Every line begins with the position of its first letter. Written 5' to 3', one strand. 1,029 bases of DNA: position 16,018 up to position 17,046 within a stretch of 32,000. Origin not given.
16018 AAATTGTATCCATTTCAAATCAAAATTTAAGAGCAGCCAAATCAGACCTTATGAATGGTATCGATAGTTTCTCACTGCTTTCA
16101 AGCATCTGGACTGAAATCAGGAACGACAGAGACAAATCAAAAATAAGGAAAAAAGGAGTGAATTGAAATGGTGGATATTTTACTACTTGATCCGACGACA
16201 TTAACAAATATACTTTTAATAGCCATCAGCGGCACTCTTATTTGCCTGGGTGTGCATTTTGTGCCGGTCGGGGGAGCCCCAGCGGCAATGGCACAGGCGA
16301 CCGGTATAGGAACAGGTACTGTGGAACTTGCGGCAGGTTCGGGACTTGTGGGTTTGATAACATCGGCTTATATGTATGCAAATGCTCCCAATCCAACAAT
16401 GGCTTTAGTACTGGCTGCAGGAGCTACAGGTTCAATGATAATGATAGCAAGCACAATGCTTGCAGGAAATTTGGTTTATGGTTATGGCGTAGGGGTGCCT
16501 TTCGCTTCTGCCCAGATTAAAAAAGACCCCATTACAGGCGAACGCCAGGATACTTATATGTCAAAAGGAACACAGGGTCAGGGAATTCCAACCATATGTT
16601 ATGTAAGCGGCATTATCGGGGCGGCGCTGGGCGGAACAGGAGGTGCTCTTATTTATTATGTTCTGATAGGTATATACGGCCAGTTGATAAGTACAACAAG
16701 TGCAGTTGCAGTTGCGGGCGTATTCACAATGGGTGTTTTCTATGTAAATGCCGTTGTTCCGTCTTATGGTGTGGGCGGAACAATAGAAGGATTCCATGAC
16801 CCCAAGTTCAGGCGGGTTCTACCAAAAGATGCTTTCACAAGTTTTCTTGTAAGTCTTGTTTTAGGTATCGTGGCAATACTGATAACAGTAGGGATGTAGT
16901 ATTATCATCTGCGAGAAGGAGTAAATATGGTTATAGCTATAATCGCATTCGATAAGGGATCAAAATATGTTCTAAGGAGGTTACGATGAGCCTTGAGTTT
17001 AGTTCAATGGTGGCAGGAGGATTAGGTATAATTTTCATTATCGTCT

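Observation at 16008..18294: Orphan MtrD paralogue in an operon with a DUF1646-like transporter, micro-ORFs and a zinc-ribbon peptide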

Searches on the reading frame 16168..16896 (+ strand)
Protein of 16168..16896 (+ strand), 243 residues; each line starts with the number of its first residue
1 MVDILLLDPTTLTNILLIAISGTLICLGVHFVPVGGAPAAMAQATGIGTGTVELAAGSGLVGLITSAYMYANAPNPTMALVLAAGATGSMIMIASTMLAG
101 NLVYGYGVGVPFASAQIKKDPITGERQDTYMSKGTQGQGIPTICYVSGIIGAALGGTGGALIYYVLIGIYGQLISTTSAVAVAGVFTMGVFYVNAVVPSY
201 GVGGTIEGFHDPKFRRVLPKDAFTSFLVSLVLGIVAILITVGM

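Call 3: search_protein_families(library=pfam, proteins=[window:16168-16896:+], max_evalue=0.01)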
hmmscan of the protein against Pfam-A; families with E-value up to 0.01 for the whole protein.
window:16168-16896:+ (243 aa): 1 family
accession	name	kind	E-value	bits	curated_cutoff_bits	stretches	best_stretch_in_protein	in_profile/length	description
PF04207.17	MtrD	-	1.7e-83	280.2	25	1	12-229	2-217/217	Tetrahydromethanopterin S-methyltransferase, subunit D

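Call 8: find_homologous_proteins(query=window:16168-16896:+, max_evalue=0.00001)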
Query window:16168-16896:+ (243 aa): 1203 proteins with E <= 0.00001 among 8000 candidates; the best 120 are listed.
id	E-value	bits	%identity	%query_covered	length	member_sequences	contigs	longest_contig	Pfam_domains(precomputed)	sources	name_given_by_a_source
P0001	1.5e-136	471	93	100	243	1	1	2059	PF04207.18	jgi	jgi:tetrahydromethanopterin S-methyltransferase subunit D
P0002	4.3e-136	470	93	100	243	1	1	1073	PF04207.18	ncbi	-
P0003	6.3e-136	469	93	100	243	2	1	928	PF04207.18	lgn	-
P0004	1.2e-135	468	94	100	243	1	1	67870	PF04207.18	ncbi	-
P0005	1.9e-135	468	93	100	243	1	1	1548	PF04207.18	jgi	jgi:tetrahydromethanopterin S-methyltransferase subunit D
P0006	2.0e-135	468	93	100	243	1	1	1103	PF04207.18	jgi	jgi:tetrahydromethanopterin S-methyltransferase subunit D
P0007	2.2e-135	467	93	100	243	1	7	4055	PF04207.18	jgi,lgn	jgi:tetrahydromethanopterin S-methyltransferase subunit D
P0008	4.0e-135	467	92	100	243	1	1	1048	PF04207.18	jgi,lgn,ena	jgi:tetrahydromethanopterin S-methyltransferase subunit D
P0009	6.7e-135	466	93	100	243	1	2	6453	PF04207.18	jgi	jgi:tetrahydromethanopterin S-methyltransferase subunit D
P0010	1.8e-134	464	92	100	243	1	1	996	PF04207.18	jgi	jgi:tetrahydromethanopterin S-methyltransferase subunit D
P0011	3.7e-134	463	93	100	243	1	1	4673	PF04207.18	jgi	jgi:tetrahydromethanopterin S-methyltransferase subunit D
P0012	4.0e-134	463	91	100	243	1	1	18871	PF04207.18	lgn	-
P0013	4.2e-134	463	92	100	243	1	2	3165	PF04207.18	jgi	jgi:tetrahydromethanopterin S-methyltransferase subunit D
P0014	4.3e-134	463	91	100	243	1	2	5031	PF04207.18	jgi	jgi:tetrahydromethanopterin S-methyltransferase subunit D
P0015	7.0e-134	463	91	100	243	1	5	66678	PF04207.18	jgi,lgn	-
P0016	9.8e-134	462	92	100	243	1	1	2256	PF04207.18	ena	-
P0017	1.2e-133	462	92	100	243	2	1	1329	PF04207.18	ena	-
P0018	2.5e-133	461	91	100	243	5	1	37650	PF04207.18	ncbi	-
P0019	3.2e-133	460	91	100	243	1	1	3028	PF04207.18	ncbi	-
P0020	3.5e-133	460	90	100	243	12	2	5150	PF04207.18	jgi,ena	-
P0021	4.8e-133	460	91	100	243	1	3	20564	PF04207.18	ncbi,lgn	-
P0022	8.6e-133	459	92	100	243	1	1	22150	PF04207.18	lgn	-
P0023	9.5e-133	459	91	100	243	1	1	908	PF04207.18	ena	-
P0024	1.5e-132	458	92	95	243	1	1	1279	PF04207.18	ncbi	-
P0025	5.0e-132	456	91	100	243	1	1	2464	PF04207.18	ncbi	-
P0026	1.5e-131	455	90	100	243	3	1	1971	PF04207.18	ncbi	-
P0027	1.7e-131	455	90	100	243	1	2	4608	PF04207.18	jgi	jgi:tetrahydromethanopterin S-methyltransferase subunit D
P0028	3.2e-131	454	91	100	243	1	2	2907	PF04207.18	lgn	-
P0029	3.7e-131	454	91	100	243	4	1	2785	PF04207.18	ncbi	-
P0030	7.0e-131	453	92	100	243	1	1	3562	PF04207.18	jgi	-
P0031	9.7e-131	452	90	100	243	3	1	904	PF04207.18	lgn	-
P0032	1.4e-130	452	91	100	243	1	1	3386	PF04207.18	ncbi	-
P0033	1.2e-129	449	90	100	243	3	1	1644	PF04207.18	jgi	jgi:tetrahydromethanopterin S-methyltransferase subunit D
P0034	4.9e-128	443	87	100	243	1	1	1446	PF04207.18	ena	-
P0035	5.3e-127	440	87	100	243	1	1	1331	PF04207.18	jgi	-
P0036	9.4e-127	439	88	100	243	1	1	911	PF04207.18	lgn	-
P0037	1.2e-126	439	88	100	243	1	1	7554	PF04207.18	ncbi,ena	-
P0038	4.0e-126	437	86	100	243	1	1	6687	PF04207.18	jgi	-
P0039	4.1e-126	437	87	100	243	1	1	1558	PF04207.18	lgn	-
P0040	4.7e-126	437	88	100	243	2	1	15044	PF04207.18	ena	-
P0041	6.7e-126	436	87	100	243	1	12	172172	PF04207.18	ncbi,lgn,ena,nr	ncbi:MAG: tetrahydromethanopterin S-methyltransferase subunit D [Candidatus Methanoperedens sp.]|nr:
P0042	8.7e-126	436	86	100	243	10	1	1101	PF04207.18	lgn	-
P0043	9.1e-126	436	86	100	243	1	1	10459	PF04207.18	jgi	-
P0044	1.0e-125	436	87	100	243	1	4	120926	PF04207.18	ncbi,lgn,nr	ncbi:MAG: tetrahydromethanopterin S-methyltransferase subunit D [Candidatus Methanoperedenaceae arch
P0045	1.1e-125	436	86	100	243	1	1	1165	PF04207.18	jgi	-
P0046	1.1e-125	436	86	100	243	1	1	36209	PF04207.18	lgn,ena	-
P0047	1.2e-125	436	87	100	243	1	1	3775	PF04207.18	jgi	-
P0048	2.9e-125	434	85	100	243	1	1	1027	PF04207.18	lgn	-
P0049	4.4e-125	434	86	100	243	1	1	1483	PF04207.18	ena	-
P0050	5.8e-125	433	86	100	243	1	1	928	PF04207.18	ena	-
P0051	6.3e-125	433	86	100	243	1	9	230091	PF04207.18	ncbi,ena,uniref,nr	ncbi:MAG: tetrahydromethanopterin S-methyltransferase subunit D [Candidatus Methanoperedens nitrored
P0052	6.9e-125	433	87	100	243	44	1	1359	PF04207.18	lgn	-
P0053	7.7e-125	433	86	100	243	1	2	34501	PF04207.18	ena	-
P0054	1.2e-124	432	85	100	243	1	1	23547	PF04207.18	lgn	-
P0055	2.0e-124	432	85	100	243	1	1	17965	PF04207.18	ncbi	-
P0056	2.1e-124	432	85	100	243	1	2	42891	PF04207.18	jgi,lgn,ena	jgi:tetrahydromethanopterin S-methyltransferase subunit D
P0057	3.1e-124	431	85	100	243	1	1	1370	PF04207.18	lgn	-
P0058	3.2e-124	431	86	100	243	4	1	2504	PF04207.18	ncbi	-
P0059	3.7e-124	431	85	100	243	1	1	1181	PF04207.18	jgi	-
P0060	5.2e-124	430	85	100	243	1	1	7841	PF04207.18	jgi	jgi:tetrahydromethanopterin S-methyltransferase subunit D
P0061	5.8e-124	430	85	100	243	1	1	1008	PF04207.18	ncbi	-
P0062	6.3e-124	430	86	100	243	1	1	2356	PF04207.18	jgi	jgi:tetrahydromethanopterin S-methyltransferase subunit D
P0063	9.7e-124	429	86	100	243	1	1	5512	PF04207.18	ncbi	-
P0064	1.2e-123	429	86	100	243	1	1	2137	PF04207.18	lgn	-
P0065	1.7e-123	428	85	100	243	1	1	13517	PF04207.18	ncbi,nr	ncbi:MAG: tetrahydromethanopterin S-methyltransferase subunit D [Candidatus Methanoperedens sp.]|nr:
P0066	2.0e-123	428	85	100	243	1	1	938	PF04207.18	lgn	-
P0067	2.8e-123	428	85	100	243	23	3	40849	PF04207.18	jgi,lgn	-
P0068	3.3e-123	428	85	100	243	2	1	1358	PF04207.18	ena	-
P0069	3.7e-123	427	84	100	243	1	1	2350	PF04207.18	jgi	jgi:tetrahydromethanopterin S-methyltransferase subunit D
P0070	3.8e-123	427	85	100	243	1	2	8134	PF04207.18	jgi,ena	-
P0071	4.6e-123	427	89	96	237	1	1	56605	PF04207.18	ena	-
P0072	4.8e-123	427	84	100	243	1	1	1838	PF04207.18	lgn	-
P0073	5.0e-123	427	85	100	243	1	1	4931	PF04207.18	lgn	-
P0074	1.3e-122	426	84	100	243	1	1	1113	PF04207.18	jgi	-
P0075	1.3e-122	426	84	100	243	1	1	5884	PF04207.18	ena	-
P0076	1.4e-122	426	84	100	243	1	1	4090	PF04207.18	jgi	jgi:tetrahydromethanopterin S-methyltransferase subunit D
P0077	1.4e-122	426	84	100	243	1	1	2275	PF04207.18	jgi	jgi:tetrahydromethanopterin S-methyltransferase subunit D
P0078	1.5e-122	425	85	100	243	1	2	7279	PF04207.18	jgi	jgi:tetrahydromethanopterin S-methyltransferase subunit D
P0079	1.8e-122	425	85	100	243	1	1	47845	PF04207.18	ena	-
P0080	2.3e-122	425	84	100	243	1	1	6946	PF04207.18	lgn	-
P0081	2.6e-122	425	86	100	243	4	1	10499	PF04207.18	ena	-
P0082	2.8e-122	425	84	100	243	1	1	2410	PF04207.18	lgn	-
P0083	5.3e-122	424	84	100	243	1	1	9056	PF04207.18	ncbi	ncbi:MAG: tetrahydromethanopterin S-methyltransferase subunit D [Candidatus Methanoperedens sp.]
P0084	5.6e-122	424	84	100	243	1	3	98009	PF04207.18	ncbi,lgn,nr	ncbi:MAG: tetrahydromethanopterin S-methyltransferase subunit D [Candidatus Methanoperedens sp.]|nr:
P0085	6.3e-122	423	83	100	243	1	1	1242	PF04207.18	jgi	jgi:tetrahydromethanopterin S-methyltransferase subunit D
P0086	7.8e-122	423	84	100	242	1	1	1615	PF04207.18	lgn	-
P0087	8.7e-122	423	83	100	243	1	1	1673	PF04207.18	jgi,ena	-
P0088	9.5e-122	423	84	100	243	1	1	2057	PF04207.18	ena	-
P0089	1.2e-121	422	86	98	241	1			PF04207.18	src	-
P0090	1.3e-121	422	84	100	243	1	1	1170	PF04207.18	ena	-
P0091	1.4e-121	422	84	100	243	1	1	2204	PF04207.18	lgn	-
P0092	1.4e-121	422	84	100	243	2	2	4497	PF04207.18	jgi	jgi:tetrahydromethanopterin S-methyltransferase subunit D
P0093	1.6e-121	422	84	100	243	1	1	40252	PF04207.18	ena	-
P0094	1.8e-121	422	84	100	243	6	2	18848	PF04207.18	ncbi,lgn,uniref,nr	ncbi:tetrahydromethanopterin S-methyltransferase subunit D [Candidatus Methanoperedens nitratireduce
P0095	1.9e-121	422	84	100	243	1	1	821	PF04207.18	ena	-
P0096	1.9e-121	422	84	100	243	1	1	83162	PF04207.18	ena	-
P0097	2.2e-121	422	84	100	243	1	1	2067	PF04207.18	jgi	jgi:tetrahydromethanopterin S-methyltransferase subunit D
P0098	2.3e-121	422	83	100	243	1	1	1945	PF04207.18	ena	-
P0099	2.4e-121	421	84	100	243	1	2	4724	PF04207.18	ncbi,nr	ncbi:tetrahydromethanopterin S-methyltransferase subunit D [Methanosarcinales archaeon]|nr:tetrahydr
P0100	2.6e-121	421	83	100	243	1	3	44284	PF04207.18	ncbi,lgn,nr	ncbi:MAG: tetrahydromethanopterin S-methyltransferase subunit D [Candidatus Methanoperedens sp.]|nr:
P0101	3.3e-121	421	83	100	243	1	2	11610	PF04207.18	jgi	jgi:tetrahydromethanopterin S-methyltransferase subunit D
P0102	3.9e-121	421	84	100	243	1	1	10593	PF04207.18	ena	-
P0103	4.0e-121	421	83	100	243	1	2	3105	PF04207.18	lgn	-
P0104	4.1e-121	421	83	100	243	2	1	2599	PF04207.18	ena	-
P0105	2.1e-120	418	83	100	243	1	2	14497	PF04207.18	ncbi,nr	ncbi:tetrahydromethanopterin S-methyltransferase subunit D [Methanosarcinales archaeon]|nr:tetrahydr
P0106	6.1e-120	417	83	100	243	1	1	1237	PF04207.18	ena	-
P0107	1.5e-119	416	83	100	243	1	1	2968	PF04207.18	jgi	-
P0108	1.5e-119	416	84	100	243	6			PF04207.18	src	-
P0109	1.7e-119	415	84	100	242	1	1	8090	PF04207.18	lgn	-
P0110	1.9e-119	415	83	100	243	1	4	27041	PF04207.18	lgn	-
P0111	2.9e-119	415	82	100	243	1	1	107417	PF04207.18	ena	-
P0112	6.2e-118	410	85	98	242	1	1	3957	PF04207.18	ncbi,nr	ncbi:MAG: tetrahydromethanopterin S-methyltransferase subunit D [Candidatus Methanoperedens sp.]|nr:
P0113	7.1e-118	410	82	94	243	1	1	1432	PF04207.18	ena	-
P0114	7.7e-118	410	82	100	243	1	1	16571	PF04207.18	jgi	-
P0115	1.0e-117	410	85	95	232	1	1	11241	PF04207.18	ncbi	ncbi:MAG: tetrahydromethanopterin S-methyltransferase subunit D [Candidatus Methanoperedens sp.]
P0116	2.0e-117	409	82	99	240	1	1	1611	PF04207.18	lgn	-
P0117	3.4e-117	408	82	98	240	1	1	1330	PF04207.18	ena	-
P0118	7.7e-117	407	80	100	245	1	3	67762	PF04207.18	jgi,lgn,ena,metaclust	metaclust:\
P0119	1.6e-116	406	83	98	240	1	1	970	PF04207.18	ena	-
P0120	2.3e-116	405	81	98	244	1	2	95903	PF04207.18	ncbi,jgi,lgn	-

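Call 9: find_encoding_contigs(protein=P0051, flank=7000, max_places=3)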
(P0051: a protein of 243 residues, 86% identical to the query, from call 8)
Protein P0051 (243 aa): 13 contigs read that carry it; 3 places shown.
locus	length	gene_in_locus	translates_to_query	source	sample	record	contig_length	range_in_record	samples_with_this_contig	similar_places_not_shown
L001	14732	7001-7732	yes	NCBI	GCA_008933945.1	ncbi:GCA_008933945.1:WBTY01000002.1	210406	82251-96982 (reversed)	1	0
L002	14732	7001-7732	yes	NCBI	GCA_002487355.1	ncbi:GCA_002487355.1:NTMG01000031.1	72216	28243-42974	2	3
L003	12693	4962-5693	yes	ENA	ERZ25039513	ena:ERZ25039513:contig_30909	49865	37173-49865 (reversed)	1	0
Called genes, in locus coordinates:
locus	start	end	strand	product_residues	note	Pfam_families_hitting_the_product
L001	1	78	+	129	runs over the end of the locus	PF01592:NifU_N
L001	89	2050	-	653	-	PF13185:GAF_2, PF01590:GAF, PF00989:PAS, PF08448:PAS_4, PF13426:PAS_9, PF00989:PAS, PF08448:PAS_4, PF13426:PAS_9, +7 more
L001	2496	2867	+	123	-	PF13686:DrsE_2 (weak), PF02635:DsrE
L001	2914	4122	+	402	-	PF00368:HMG-CoA_red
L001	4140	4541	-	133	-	-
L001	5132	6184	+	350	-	PF21088:MS_channel_1st, PF00924:MS_channel_2nd, PF21082:MS_channel_3rd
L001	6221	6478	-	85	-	PF01047:MarR (faint), PF13463:HTH_27 (weak)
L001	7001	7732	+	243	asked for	PF04207:MtrD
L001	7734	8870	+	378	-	PF07854:DUF1646, PF03600:CitMHS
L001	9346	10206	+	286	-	PF00582:Usp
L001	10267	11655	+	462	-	PF00939:Na_sulph_symp, PF03600:CitMHS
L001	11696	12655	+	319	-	PF01699:Na_Ca_ex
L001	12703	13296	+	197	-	PF07758:DUF1614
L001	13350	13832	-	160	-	PF12146:Hydrolase_4, PF00561:Abhydrolase_1, PF12697:Abhydrolase_6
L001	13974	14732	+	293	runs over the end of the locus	PF02535:Zip (weak)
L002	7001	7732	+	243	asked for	PF04207:MtrD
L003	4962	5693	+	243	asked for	PF04207:MtrD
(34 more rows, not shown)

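Call 10: find_encoding_contigs(protein=P0004, flank=7000, max_places=2)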
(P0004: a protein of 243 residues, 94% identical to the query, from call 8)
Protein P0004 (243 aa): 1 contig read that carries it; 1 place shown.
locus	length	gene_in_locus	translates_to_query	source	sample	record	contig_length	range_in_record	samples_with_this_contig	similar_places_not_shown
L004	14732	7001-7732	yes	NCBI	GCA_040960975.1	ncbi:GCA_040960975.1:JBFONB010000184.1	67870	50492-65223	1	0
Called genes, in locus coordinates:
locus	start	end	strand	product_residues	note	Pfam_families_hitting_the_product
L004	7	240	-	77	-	-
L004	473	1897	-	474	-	PF07992:Pyr_redox_2, PF13738:Pyr_redox_3, PF00070:Pyr_redox, PF02852:Pyr_redox_dim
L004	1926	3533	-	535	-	PF23613:ELP3_N, PF04055:Radical_SAM, PF16199:Radical_SAM_C, PF00583:Acetyltransf_1 (faint)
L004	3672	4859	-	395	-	PF00753:Lactamase_B, PF19583:ODP, PF12706:Lactamase_B_2 (weak), PF00258:Flavodoxin_1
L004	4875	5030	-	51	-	PF09723:Zn_ribbon_8 (faint)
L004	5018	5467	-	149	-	PF03358:FMN_red (faint), PF12724:Flavodoxin_5, PF00258:Flavodoxin_1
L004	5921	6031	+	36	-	-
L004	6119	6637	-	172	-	-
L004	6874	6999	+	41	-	-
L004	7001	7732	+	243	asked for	PF04207:MtrD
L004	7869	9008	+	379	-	PF07854:DUF1646, PF03600:CitMHS (faint)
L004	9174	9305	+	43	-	-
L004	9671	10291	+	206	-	PF07758:DUF1614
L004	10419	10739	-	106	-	PF00428:Ribosomal_60s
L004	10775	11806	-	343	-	PF00466:Ribosomal_L10, PF17777:RL10P_insert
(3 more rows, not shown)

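Call 11: find_related_loci(query=window:16168-16896:+, collection=genome_contigs, flank=8000)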
Query window:16168-16896:+ (243 aa) in genome_contigs; peptide patterns used: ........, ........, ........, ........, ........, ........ (x = any residue, [..] = any of these).
599 stretches matched a pattern (row limit reached: there are more); 434 encode a relative of the query (tblastn E <= 1e-3); the best 80 are kept; 80 distinct loci.
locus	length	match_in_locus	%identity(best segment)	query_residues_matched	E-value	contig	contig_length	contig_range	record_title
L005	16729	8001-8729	92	1-243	5e-135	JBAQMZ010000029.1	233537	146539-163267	MAG: Candidatus Methanoperedens sp. isolate MFD12050_ilm_asm_bin25 k127_79778, whole genome shotgun sequence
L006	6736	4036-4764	92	1-243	5e-133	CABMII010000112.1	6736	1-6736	uncultured archaeon isolate LFW-280_4 genome assembly, contig: LFW2804_44, whole genome shotgun sequence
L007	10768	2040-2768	91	1-243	2e-132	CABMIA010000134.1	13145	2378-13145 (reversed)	uncultured archaeon isolate LFW-280_1_1 genome assembly, contig: LFW28011_32, whole genome shotgun sequence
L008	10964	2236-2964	89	1-243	7e-130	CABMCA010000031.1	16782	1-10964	uncultured archaeon isolate LFW-24 genome assembly, contig: LFW24_126, whole genome shotgun sequence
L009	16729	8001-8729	87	1-243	3e-128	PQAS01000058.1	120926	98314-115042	MAG: Candidatus Methanoperedenaceae archaeon isolate FeB_1 FeB1_58, whole genome shotgun sequence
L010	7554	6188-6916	88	1-243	1e-127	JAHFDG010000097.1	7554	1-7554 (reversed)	MAG: Candidatus Methanoperedens sp. isolate nzgw24 NODE_11806_length_7555_cov_12.726392, whole genome shotgun sequence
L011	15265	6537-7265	86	1-243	4e-126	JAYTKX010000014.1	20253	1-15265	MAG: Methanobacteriota archaeon isolate GFS_3223 GFS_3223_13, whole genome shotgun sequence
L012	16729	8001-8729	86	1-243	4e-126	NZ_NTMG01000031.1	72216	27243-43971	Candidatus Methanoperedens sp. BLZ2 CMPBLZ2contig_71, whole genome shotgun sequence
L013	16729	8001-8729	83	1-243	8e-124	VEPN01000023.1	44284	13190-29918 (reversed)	MAG: Candidatus Methanoperedens sp. isolate MnB_21 scaffold23, whole genome shotgun sequence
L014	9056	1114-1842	84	1-243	9e-123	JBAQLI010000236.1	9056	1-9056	MAG: Candidatus Methanoperedens sp. isolate MFD12032_ilm_asm_bin13 k127_65676, whole genome shotgun sequence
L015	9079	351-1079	87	1-243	2e-121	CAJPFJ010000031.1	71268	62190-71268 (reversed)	Methanosarcinales archaeon isolate METP1 genome assembly, contig: CONTIG_31, whole genome shotgun sequence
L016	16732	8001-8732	84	1-243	4e-121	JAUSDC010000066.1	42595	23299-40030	MAG: Candidatus Methanoperedens sp. isolate E14_concoct.bin.71 E14_k141_988379, whole genome shotgun sequence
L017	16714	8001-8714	81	6-243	2e-116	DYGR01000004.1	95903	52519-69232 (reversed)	MAG TPA_asm: Candidatus Methanoperedens nitroreducens isolate BE2012_43_12 Afr_mines_BE2012_122_length_95903_cov_5_26085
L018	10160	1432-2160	83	1-243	1e-115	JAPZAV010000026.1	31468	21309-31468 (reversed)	MAG: Candidatus Methanoperedens sp. isolate RifSed_csp2_16ft_3_45_12 RifSed_csp2_16ft_3_scaffold_1385, whole genome shot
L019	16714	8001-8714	81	6-243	6e-114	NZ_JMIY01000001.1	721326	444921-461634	Candidatus Methanoperedens nitroreducens strain ANME-2d ANME2D_Contig_1.1, whole genome shotgun sequence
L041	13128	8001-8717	77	4-243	1e-104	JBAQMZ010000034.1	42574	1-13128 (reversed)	MAG: Candidatus Methanoperedens sp. isolate MFD12050_ilm_asm_bin25 k127_38190, whole genome shotgun sequence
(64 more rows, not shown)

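Call 18: search_solved_structures(query=window:16168-16896:+, max_evalue=0.001, show_alignments=2)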
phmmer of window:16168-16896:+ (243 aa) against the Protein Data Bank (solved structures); distinct sequences matched with E-value up to 0.001: 2.
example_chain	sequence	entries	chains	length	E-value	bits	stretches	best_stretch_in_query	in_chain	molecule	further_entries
9qtq_J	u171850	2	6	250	2e-70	240.1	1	15-239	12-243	Tetrahydromethanopterin S-methyltransferase subunit D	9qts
8q3v_D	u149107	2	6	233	1.2e-63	217.9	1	15-242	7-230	Tetrahydromethanopterin S-methyltransferase subunit D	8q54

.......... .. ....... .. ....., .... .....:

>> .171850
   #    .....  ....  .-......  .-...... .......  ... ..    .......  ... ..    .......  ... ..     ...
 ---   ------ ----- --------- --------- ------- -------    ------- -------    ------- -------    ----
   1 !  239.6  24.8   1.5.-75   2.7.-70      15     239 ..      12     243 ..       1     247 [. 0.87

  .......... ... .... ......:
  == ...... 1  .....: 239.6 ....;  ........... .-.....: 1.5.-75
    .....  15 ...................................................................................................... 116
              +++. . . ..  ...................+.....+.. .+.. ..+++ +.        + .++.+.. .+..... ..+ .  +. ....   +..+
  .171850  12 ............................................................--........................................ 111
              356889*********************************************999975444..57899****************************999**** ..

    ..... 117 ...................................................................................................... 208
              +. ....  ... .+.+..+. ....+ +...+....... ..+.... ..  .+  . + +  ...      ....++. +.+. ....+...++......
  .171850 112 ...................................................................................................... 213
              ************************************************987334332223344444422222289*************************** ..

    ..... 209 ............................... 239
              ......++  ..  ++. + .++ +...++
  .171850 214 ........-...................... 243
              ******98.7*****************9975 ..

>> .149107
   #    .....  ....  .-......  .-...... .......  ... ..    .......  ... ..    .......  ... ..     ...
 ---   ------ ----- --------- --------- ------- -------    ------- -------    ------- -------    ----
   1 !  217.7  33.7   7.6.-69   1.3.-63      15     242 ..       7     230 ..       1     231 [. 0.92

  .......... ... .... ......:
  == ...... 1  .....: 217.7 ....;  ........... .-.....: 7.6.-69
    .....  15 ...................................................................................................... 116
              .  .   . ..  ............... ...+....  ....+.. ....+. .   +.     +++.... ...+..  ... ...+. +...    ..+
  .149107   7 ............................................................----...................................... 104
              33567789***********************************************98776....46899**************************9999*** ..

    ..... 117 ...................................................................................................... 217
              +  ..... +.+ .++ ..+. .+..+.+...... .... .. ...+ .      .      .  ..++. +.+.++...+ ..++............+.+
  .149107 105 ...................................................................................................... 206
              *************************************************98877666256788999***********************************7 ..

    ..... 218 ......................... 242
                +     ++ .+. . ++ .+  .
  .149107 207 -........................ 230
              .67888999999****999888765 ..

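Call 33: search_protein_families(library=ncbifam, proteins=[window:16168-16896:+], max_evalue=0.01)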
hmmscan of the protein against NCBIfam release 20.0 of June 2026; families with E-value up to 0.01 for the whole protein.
window:16168-16896:+ (243 aa): 1 family
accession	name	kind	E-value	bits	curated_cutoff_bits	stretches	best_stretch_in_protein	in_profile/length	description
TIGR01112.1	mtrD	equivalog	1e-83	280.5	126.85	1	13-229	8-222/223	tetrahydromethanopterin S-methyltransferase subunit D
